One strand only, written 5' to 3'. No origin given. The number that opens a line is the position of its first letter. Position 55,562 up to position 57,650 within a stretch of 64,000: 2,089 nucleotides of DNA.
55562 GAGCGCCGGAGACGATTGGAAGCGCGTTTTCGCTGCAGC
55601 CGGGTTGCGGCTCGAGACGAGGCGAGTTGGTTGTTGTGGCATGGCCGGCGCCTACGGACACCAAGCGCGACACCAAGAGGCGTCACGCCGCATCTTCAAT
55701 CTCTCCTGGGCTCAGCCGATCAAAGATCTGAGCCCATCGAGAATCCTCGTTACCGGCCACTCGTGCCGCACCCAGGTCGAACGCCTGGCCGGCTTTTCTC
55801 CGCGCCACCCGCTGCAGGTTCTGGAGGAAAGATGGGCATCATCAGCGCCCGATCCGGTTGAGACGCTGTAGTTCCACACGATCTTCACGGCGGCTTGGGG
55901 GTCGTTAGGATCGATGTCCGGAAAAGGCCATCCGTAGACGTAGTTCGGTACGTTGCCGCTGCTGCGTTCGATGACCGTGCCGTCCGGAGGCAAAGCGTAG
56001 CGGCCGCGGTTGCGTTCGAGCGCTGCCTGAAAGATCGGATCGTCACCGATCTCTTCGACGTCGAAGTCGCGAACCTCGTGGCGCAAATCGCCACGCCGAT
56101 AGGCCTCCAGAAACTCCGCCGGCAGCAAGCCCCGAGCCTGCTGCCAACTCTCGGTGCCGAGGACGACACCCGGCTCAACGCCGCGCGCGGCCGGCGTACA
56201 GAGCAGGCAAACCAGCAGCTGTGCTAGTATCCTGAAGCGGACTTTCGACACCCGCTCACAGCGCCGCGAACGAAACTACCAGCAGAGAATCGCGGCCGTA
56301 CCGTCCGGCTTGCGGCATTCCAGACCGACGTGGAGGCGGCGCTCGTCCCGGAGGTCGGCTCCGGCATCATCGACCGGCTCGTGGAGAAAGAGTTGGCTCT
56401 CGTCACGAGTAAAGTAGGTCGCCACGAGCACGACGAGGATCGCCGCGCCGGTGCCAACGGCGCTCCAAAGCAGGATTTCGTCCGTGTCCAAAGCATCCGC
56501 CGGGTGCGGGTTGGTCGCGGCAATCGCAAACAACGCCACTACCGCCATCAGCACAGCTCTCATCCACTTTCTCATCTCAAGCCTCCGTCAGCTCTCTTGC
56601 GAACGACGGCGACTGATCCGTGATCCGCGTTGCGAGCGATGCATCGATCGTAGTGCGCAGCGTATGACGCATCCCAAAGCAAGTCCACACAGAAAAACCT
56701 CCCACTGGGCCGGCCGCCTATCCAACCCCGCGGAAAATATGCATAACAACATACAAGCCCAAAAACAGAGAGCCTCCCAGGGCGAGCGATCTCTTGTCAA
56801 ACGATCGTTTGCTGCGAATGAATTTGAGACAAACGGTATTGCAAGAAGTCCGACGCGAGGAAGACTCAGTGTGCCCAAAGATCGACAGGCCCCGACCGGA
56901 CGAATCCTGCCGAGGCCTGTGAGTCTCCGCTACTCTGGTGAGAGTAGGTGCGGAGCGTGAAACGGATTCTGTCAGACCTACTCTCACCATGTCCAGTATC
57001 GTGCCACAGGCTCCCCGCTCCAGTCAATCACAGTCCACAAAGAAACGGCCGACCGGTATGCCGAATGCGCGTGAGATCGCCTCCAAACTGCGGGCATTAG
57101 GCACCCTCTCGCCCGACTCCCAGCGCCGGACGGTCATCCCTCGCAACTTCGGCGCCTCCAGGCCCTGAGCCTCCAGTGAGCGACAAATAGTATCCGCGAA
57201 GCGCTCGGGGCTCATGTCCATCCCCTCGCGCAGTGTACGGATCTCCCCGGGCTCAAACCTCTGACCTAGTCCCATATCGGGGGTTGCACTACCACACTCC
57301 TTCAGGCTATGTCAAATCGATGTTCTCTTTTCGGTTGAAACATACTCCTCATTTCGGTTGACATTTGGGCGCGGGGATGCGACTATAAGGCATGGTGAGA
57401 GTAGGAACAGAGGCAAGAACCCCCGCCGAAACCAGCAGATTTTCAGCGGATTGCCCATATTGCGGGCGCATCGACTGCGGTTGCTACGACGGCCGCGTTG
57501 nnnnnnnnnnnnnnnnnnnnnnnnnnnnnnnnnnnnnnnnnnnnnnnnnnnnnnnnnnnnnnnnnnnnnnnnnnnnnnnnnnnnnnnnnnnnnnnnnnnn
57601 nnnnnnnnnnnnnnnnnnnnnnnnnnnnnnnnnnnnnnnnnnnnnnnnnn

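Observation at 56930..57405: Operator-like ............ repeats flanking the prophage-type XRE repressor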

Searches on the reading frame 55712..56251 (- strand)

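Call 8: search_protein_families(library=pfam, proteins=[window:55712-56251:-], max_evalue=0.01)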
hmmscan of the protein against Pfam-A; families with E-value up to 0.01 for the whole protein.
window:55712-56251:- (179 aa): 1 family
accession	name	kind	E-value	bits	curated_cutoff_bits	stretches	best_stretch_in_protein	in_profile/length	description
PF07044.18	DUF1329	-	0.0034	17.2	23.1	1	77-136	48-95/368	Protein of unknown function (DUF1329)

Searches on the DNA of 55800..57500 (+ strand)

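Call 51: search_rna_families(source=window, start=55800, end=57500, threshold=evalue, max_evalue=1)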
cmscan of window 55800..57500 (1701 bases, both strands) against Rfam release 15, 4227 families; matches with E-value up to 1: 1.
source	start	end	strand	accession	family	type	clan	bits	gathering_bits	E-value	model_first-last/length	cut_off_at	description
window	56276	56405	-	RF02242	Xoo5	Gene; sRNA;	-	18.3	50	0.87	1-124/124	no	Xanthomonadaceae sRNA Xoo5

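Call 69: search_dna_similar(query=window:56870-57420:+, collection=phages, mode=distant, max_evalue=0.001, max_rows=10)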
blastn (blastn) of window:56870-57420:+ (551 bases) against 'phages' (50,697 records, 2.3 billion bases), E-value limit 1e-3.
No match.
